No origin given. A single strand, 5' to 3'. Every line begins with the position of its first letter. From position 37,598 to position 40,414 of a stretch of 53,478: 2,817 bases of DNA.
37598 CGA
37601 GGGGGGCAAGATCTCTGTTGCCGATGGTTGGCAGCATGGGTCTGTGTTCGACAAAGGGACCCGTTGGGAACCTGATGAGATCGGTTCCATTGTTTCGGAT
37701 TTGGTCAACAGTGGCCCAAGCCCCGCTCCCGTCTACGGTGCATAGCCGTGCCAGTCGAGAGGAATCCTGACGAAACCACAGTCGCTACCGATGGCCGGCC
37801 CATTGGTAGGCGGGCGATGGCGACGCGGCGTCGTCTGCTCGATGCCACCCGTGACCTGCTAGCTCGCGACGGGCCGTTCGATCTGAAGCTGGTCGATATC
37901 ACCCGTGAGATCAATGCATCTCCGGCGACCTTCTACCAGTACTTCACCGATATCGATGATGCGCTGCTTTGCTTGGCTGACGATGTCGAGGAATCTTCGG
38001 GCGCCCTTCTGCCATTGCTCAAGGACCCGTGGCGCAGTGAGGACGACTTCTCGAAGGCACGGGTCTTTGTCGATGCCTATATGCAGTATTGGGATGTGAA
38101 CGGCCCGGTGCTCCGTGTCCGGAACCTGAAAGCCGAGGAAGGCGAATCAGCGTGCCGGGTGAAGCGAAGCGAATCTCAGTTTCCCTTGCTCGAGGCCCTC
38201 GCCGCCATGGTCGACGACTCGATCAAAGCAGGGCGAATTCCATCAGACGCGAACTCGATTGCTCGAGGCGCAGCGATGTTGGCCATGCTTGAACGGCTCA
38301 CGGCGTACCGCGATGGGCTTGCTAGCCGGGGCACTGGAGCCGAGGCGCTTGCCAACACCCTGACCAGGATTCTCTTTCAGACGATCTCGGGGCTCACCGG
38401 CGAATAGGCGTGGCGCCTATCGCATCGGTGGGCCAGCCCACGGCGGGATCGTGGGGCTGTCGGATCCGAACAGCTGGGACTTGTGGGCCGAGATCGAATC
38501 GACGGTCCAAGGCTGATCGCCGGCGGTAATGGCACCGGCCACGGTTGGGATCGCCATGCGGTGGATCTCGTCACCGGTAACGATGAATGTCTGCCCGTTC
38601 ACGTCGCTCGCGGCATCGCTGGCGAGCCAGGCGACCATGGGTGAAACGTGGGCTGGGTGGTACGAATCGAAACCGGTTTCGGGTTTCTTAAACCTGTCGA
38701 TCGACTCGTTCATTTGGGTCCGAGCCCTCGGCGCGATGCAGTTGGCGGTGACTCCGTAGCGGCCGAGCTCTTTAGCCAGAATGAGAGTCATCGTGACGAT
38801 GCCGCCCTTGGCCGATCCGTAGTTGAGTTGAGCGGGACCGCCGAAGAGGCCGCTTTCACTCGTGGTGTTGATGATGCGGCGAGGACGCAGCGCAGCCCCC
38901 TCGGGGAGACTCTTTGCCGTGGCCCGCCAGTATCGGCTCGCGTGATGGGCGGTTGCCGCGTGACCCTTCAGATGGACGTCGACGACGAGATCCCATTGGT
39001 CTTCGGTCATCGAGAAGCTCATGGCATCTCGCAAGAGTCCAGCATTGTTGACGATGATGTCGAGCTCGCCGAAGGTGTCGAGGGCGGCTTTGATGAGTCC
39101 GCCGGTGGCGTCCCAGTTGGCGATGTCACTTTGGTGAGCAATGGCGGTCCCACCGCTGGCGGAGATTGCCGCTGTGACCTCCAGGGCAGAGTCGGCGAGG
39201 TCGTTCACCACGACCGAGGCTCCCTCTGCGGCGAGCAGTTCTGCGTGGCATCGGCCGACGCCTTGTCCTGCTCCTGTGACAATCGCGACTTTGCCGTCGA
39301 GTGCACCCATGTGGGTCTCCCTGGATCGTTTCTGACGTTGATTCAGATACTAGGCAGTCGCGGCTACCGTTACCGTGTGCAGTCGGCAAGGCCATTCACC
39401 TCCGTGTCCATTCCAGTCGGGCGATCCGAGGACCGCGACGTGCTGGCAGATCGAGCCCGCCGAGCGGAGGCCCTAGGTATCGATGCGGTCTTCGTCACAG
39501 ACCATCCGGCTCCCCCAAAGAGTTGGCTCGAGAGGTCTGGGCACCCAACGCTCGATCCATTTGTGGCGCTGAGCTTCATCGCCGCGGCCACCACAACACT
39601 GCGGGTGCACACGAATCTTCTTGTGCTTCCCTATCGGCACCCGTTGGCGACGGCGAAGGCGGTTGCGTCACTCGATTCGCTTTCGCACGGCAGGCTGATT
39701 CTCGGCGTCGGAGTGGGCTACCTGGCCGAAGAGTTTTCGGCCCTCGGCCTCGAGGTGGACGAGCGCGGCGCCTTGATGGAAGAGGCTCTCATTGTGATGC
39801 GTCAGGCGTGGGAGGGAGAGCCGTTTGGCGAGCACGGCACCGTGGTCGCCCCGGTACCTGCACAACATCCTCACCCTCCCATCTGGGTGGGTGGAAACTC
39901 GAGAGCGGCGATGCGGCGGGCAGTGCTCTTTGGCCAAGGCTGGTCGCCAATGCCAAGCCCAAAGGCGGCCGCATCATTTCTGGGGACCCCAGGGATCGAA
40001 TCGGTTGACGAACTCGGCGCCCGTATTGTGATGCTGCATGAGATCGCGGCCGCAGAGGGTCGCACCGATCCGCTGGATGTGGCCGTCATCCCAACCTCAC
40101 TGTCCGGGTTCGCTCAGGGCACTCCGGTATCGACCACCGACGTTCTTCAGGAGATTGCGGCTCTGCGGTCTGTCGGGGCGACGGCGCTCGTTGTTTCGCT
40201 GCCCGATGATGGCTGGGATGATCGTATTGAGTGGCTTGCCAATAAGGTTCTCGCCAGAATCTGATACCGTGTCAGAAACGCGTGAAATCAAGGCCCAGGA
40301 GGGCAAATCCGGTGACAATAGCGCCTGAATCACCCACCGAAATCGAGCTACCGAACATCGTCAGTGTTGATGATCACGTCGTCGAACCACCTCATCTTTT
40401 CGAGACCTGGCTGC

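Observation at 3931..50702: A 17-bp dyad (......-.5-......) occupies every promoter gap across ~47 kb: one very large putative regulon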

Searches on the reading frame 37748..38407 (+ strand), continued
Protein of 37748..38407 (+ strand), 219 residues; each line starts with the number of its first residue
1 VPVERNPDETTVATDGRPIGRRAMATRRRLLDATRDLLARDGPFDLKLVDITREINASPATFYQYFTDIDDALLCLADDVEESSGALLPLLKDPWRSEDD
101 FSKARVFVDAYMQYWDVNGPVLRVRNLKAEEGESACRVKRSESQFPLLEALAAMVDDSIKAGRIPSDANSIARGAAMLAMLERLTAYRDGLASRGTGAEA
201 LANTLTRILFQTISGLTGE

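Call 39: search_solved_structures(query=A1, max_evalue=0.001)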
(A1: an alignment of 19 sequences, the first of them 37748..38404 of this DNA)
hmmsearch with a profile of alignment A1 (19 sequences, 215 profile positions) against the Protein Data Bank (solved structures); distinct sequences matched with E-value up to 0.001: 39.
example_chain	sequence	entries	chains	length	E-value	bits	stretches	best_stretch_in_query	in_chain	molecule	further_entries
3qpl_A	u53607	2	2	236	5e-11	45.7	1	27-213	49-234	HTH-type transcriptional regulator EthR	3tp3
1t56_A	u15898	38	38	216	2.2e-10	43.6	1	27-213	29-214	EthR repressor | HTH-type transcriptional regulator EthR | TetR-family transcriptional regulatory repressor protein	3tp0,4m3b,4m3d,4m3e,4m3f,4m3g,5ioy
6hnz_A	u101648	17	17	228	2.6e-10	43.4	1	27-213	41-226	HTH-type transcriptional regulator EthR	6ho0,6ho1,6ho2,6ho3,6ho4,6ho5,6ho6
5eyr_A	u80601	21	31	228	2.6e-10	43.4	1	27-213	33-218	HTH-type transcriptional regulator EthR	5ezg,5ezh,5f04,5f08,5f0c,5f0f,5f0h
3g1m_A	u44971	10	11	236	2.9e-10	43.2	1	27-213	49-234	TRANSCRIPTIONAL REGULATORY REPRESSOR PROTEIN (TETR-FAMILY) ETHR | HTH-type transcriptional regulator EthR | Transcriptional regulatory repressor protein (TETR-f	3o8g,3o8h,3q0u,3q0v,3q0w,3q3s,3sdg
1u9n_A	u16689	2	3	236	3e-10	43.2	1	27-213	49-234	Transcriptional repressor EthR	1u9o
3g1o_A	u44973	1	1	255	3.7e-10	42.9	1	27-213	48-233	TRANSCRIPTIONAL REGULATORY REPRESSOR PROTEIN (TETR-FAMILY) ETHR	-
3g1l_A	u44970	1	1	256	3.7e-10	42.9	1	27-213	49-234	TRANSCRIPTIONAL REGULATORY REPRESSOR PROTEIN (TETR-FAMILY) ETHR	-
3aqs_A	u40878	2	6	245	1.1e-08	38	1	10-84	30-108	Bacterial regulatory proteins, tetR family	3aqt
3lsj_A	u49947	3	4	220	2.6e-07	33.6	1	20-87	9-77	DesT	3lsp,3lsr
8v90_A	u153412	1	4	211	3.7e-07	33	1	18-182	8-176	HTH-type transcriptional regulator TtgR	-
4kwa_A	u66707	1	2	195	6e-07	32.4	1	22-80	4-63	Transcriptional regulator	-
4jnn_A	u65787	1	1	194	6.2e-07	32.3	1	22-80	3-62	Transcriptional regulator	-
2uxh_A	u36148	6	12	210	6.6e-07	32.2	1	18-182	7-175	HTH-TYPE TRANSCRIPTIONAL REGULATOR TTGR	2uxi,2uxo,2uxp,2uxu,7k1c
2xdn_A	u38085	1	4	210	7.8e-07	32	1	18-182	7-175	HTH-TYPE TRANSCRIPTIONAL REGULATOR TTGR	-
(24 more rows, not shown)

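Call 72: predict_structure(alignment_id=A1)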
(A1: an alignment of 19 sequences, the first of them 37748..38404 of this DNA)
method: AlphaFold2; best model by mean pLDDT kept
length: 219 residues; sequences in the alignment: 19
mean_pLDDT: 91.2   pTM: 0.83
mean pLDDT of the five models: 91.2, 90.8, 90.5, 90.3, 89.9
residues with pLDDT >= 90: 185; 70-90: 18; 50-70: 8; < 50: 8
segments of 3 or more residues with pLDDT < 50: 1-8
pLDDT, mean of each block of 10 residues (from residue 1): 43 72 91 96 93 96 94 94 93 94 97 95 95 95 95 98 97 97 93 94 97 88
secondary structure, 60 per line:
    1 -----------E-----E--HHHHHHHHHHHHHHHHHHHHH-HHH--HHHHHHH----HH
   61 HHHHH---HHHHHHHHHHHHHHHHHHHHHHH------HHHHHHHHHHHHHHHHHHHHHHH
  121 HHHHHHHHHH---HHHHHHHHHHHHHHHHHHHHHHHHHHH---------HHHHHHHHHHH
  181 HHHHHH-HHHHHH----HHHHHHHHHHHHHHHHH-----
elements in order: H21-41 H48-54 H59-65 H69-91 H98-130 H134-160 H170-186 H188-193 H198-214

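Call 75: fold_search(model_id=the predicted structure, library=pdb)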
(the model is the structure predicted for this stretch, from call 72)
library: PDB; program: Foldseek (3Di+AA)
matches with E <= 10: 870; with E <= 0.001: 97
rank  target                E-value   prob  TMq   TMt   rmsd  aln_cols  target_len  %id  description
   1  3tp3                  1.4e-05  1.00  0.74  0.83   3.1       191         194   21  Structure of HTH-type transcriptional regulator EthR, G106W mutant (released 2011-12-21)
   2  7ngg                  1.5e-05  1.00  0.75  0.84   3.1       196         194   21  Mycobacterium tuberculosis transcriptional regulator EthR with bound inhibitory compound (released 2022-02-23)
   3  5nz0                  1.8e-05  1.00  0.73  0.83   2.9       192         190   22  Structure of Transcriptional Regulatory Repressor Protein - EthR from Mycobacterium Tuberculosis in complex with linezol (released 2018-05-30)
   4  5mym_D                2.1e-05  1.00  0.72  0.79   3.8       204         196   22  Structure of Transcriptional Regulatory Repressor Protein - EthR from Mycobacterium Tuberculosis in complex with compo (released 2017-10-25)
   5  5mym_A                2.2e-05  1.00  0.72  0.80   3.7       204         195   22  Structure of Transcriptional Regulatory Repressor Protein - EthR from Mycobacterium Tuberculosis in complex with compo (released 2017-10-25)
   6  1t56                  2.5e-05  1.00  0.74  0.83   3.0       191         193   21  Crystal structure of TetR family repressor M. tuberculosis EthR (released 2004-07-27)
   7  4m3d                  2.5e-05  1.00  0.74  0.83   3.0       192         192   22  Rapid and efficient design of new inhibitors of Mycobacterium tuberculosis transcriptional repressor EthR using fragment (released 2014-06-25)
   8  6ho1                  2.5e-05  1.00  0.72  0.83   3.1       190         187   20  TRANSCRIPTIONAL REPRESSOR ETHR FROM MYCOBACTERIUM TUBERCULOSIS IN COMPLEX WITH BDM41974 (released 2018-12-26)
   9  3q0v_A                3.4e-05  1.00  0.73  0.84   3.2       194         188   22  ETHR From mycobacterium tuberculosis in complex with compound bdm31369 (released 2012-01-11)
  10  5f04                  3.5e-05  1.00  0.73  0.83   3.1       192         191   22  Structure of Transcriptional Regulatory Repressor Protein - EthR from Mycobacterium Tuberculosis in complex with compoun (released 2016-02-03)
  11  5nz1_C                3.7e-05  1.00  0.70  0.80   3.2       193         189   21  Structure of Transcriptional Regulatory Repressor Protein - EthR from Mycobacterium Tuberculosis in complex with sutez (released 2018-05-30)
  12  8sua                  3.9e-05  1.00  0.58  0.63   5.1       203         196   16  Structure of M. baixiangningiae DarR-ligand complex (released 2023-11-01)
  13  5nim                  4.1e-05  1.00  0.75  0.83   3.1       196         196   21  EthR complex (released 2017-11-15)
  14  5f27                  4.3e-05  1.00  0.73  0.85   2.7       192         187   21  Structure of Transcriptional Regulatory Repressor Protein - EthR from Mycobacterium Tuberculosis in complex with compoun (released 2016-02-03)
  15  3tp0                  4.3e-05  1.00  0.72  0.83   3.0       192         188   21  Structural activation of the transcriptional repressor EthR from M. tuberculosis by single amino-acid change mimicking n (released 2011-12-21)
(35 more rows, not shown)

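Call 87: search_protein_families(library=pfam, proteins=[L084:9082-9840:-, L084:9995-10642:+, L084:10765-12891:+, L084:12983-14197:+, L084:14308-15492:-, L084:15467-16981:-, L084:17259-18617:-, L084:18786-20210:+], max_evalue=0.00001)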
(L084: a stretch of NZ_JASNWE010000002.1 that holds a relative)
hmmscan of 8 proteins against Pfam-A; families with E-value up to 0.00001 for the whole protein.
L084:9082-9840:- (252 aa): 1 family
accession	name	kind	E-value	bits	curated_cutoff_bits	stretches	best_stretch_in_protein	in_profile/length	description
PF03734.19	YkuD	-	6.1e-09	37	23.4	1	95-243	23-145/146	L,D-transpeptidase catalytic domain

L084:9995-10642:+ (215 aa): 2 families
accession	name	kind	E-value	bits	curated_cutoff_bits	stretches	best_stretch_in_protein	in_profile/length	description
PF19352.4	TetR_C_38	-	4.1e-54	182.8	23.9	1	81-215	1-135/135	Tetracyclin repressor-like, C-terminal domain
PF00440.29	TetR_N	-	1.1e-07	32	24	1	25-65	2-42/47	Bacterial regulatory proteins, tetR family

L084:10765-12891:+ (708 aa): 3 families
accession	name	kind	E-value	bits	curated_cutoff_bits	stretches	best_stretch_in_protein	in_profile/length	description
PF13549.11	ATP-grasp_5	-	1.2e-58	198.5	27.6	1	502-702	11-217/221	ATP-grasp domain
PF13607.11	Succ_CoA_lig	-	2.6e-40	137.8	27.4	1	172-306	4-138/138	Succinyl-CoA ligase like flavodoxin domain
PF13380.12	CoA_binding_2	-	8.5e-17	62.1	22.8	1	35-131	1-89/116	CoA binding domain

L084:12983-14197:+ (404 aa): 1 family
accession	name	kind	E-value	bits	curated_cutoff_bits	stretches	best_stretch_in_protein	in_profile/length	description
PF04909.20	Amidohydro_2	-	1.7e-41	143.3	26.4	1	90-401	11-289/289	Amidohydrolase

L084:14308-15492:- (394 aa): 0 families

L084:15467-16981:- (504 aa): 1 family
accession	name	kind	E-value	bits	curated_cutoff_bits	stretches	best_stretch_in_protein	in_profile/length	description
PF00528.27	BPD_transp_1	-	3.4e-26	92.5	26.4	1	322-492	1-183/184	Binding-protein-dependent transport system inner membrane component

L084:17259-18617:- (452 aa): 1 family
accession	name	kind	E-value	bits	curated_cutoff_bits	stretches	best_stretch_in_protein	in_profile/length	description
PF02515.22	CoA_transf_3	-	2.7e-80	270.7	23.3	1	24-401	1-366/366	CoA-transferase family III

L084:18786-20210:+ (474 aa): 0 families

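Call 88: search_protein_representatives(alignment_id=A1)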
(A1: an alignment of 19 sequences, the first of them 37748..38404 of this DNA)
Query: 19 sequences, 215 profile positions. Proteins with E-value up to 0.001 (for the whole library): 6350; up to 1e-10: 906; up to 1e-30: 207. The best 150 are listed.
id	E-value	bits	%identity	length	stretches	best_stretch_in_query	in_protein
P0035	6.8e-95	332.9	-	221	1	5-213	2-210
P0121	1.6e-91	321.9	-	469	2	9-201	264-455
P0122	1.7e-90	318.6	-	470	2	12-201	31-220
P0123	7.0e-90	316.5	-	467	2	13-182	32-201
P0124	3.3e-87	307.8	-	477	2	13-199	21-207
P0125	1.6e-86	305.6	-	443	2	10-183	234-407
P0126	1.1e-85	302.9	-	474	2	12-208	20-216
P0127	1.8e-85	302.1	-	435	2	11-182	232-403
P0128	5.8e-83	293.9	-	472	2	8-187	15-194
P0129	2.9e-80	285.1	-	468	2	13-183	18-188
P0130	9.1e-79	280.2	-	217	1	5-213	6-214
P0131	9.5e-78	276.9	-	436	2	17-198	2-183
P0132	1.5e-77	276.2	-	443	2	16-184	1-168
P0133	4.3e-74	264.9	-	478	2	13-183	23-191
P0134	1.5e-73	263.1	-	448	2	16-200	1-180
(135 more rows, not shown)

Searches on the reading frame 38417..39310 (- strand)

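Call 10: search_protein_families(library=pfam, proteins=[window:38417-39310:-])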
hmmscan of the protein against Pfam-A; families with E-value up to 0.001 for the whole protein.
window:38417-39310:- (297 aa): 3 families
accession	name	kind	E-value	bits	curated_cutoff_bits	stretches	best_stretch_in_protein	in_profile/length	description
PF00106.31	adh_short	-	1.3e-37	129.6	26.6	1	7-205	1-191/195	short chain dehydrogenase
PF13561.12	adh_short_C2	-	1.5e-37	129.9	27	1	13-246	1-233/236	Enoyl-(Acyl carrier protein) reductase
PF08659.16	KR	-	4.8e-10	40.1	22.6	1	9-167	3-152/180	KR domain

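Call 38: search_protein_families(library=ncbifam, proteins=[window:38417-39310:-], max_evalue=1e-10)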
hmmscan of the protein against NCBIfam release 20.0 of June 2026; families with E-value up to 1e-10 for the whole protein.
window:38417-39310:- (297 aa): 171 families (the best 25 are shown)
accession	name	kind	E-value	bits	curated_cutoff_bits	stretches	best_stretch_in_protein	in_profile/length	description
NF005861.0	PRK07791.1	subfamily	6.7e-92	308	373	1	1-284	1-291/300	SDR family oxidoreductase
NF005862.0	PRK07792.1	equivalog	6.9e-86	288.2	414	1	3-282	10-289/307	3-oxoacyl-ACP reductase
NF004198.0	PRK05653.1-3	equivalog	1.7e-50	171.8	296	1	3-246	4-244/248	3-oxoacyl-ACP reductase FabG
TIGR01830.1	3oxo_ACP_reduc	equivalog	1.4e-43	149.3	297.75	1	9-246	1-236/239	3-oxoacyl-[acyl-carrier-protein] reductase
NF005559.1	PRK07231.1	subfamily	4.8e-43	147.5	215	1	4-246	2-245/249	glucose 1-dehydrogenase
NF004197.0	PRK05653.1-1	equivalog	7.5e-40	137.1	332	1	3-246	4-244/249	3-oxoacyl-ACP reductase FabG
NF006110.0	PRK08261.1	equivalog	1.4e-39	136.3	410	1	3-248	211-450/454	3-oxoacyl-ACP reductase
NF009466.0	PRK12826.1-2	subfamily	1.8e-39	135.7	222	1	7-249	4-245/248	3-oxoacyl-ACP reductase FabG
TIGR03971.1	SDR_subfam_1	subfamily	2e-38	132.3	300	1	4-245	1-265/271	mycofactocin-coupled SDR family oxidoreductase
NF052558.1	MBtsdlDhBudC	equivalog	1.6e-36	126.1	270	1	5-246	2-239/250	meso-2,3-butanediol dehydrogenase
NF004791.0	PRK06138.1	equivalog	1.7e-35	122.6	312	1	3-246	2-247/252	SDR family oxidoreductase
TIGR02415.1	23BDH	subfamily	2e-35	122.5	304.35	1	7-247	1-250/254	acetoin reductase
NF005853.0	PRK07774.1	equivalog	2.5e-35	122.1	303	1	3-251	3-249/250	SDR family oxidoreductase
NF009093.0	PRK12429.1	subfamily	6.1e-35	120.7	258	1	4-194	3-184/259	3-hydroxybutyrate dehydrogenase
NF047923.1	pyridox_DH_SDR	equivalog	1e-34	120.2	325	1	5-247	2-239/243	pyridoxal 4-dehydrogenase, SDR-type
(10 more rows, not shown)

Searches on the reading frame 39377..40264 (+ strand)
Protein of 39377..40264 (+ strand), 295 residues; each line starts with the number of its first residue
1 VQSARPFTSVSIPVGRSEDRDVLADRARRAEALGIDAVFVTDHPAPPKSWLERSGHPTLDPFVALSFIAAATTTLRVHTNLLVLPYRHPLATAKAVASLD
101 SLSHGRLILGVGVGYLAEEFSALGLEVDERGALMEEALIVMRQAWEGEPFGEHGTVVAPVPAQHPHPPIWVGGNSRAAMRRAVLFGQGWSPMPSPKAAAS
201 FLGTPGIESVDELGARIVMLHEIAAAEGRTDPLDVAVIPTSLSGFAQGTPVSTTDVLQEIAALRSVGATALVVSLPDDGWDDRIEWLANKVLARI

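Call 38: search_protein_families(library=ncbifam, proteins=[window:39377-40264:+], max_evalue=1e-10)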
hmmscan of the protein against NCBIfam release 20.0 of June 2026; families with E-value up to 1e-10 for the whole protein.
window:39377-40264:+ (295 aa): 18 families
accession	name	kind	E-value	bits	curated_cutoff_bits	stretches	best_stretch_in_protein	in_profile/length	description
TIGR03619.1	F420_Rv2161c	subfamily_domain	5.6e-67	225.9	166.9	1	26-274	3-246/247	TIGR03619 family F420-dependent LLM class oxidoreductase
TIGR03560.1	F420_Rv1855c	subfamily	6.1e-30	104.7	231.4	1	12-189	4-191/227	TIGR03560 family F420-dependent LLM class oxidoreductase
TIGR03621.1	F420_MSMEG_2516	subfamily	1.6e-29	103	213.15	1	17-177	10-161/295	TIGR03621 family F420-dependent LLM class oxidoreductase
TIGR03571.1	lucif_BA3436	subfamily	3.1e-29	102.2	303.9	1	24-189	34-204/304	TIGR03571 family LLM class oxidoreductase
TIGR04027.1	LLM_KPN_01858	hypoth_equivalog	4.3e-23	81.8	412.9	1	23-188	22-180/326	putative FMN-dependent luciferase-like monooxygenase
TIGR03854.1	F420_MSMEG_3544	hypoth_equivalog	1.8e-18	66.9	295.6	1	53-199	35-188/290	TIGR03854 family LLM class F420-dependent oxidoreductase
NF002619.0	PRK02271.1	equivalog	2.6e-16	59.8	276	1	20-180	13-165/329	5,10-methylenetetrahydromethanopterin reductase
TIGR03557.1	F420_G6P_family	subfamily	4.5e-14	52.3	210.4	1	23-155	15-146/316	TIGR03557 family F420-dependent LLM class oxidoreductase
TIGR04020.1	seco_metab_LLM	subfamily_domain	8.5e-14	51.4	244.45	1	18-171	16-169/341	MupA/Atu3671 family FMN-dependent luciferase-like monooxygenase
TIGR04465.1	ArgArg_F420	equivalog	9.7e-14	51.2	470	1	21-189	60-232/364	F420-dependent hydroxymycolic acid dehydrogenase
TIGR04021.1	LLM_DMSO2_sfnG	equivalog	4.4e-13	49.3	382.95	1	66-183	68-194/350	dimethylsulfone monooxygenase SfnG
TIGR03860.1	FMN_nitrolo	subfamily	8.2e-13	47.9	279.7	1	16-146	24-161/422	NtaA/DmoA family FMN-dependent monooxygenase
TIGR03564.1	F420_MSMEG_4879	subfamily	3e-12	46.7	234.25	1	25-182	3-153/265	TIGR03564 family F420-dependent LLM class oxidoreductase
TIGR03857.1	F420_MSMEG_2249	hypoth_equivalog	3.3e-12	46.3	218.4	1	15-154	8-133/329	TIGR03857 family LLM class F420-dependent oxidoreductase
TIGR03555.1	F420_mer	equivalog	3.7e-12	46.3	348.7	1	60-158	39-136/325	5,10-methylenetetrahydromethanopterin reductase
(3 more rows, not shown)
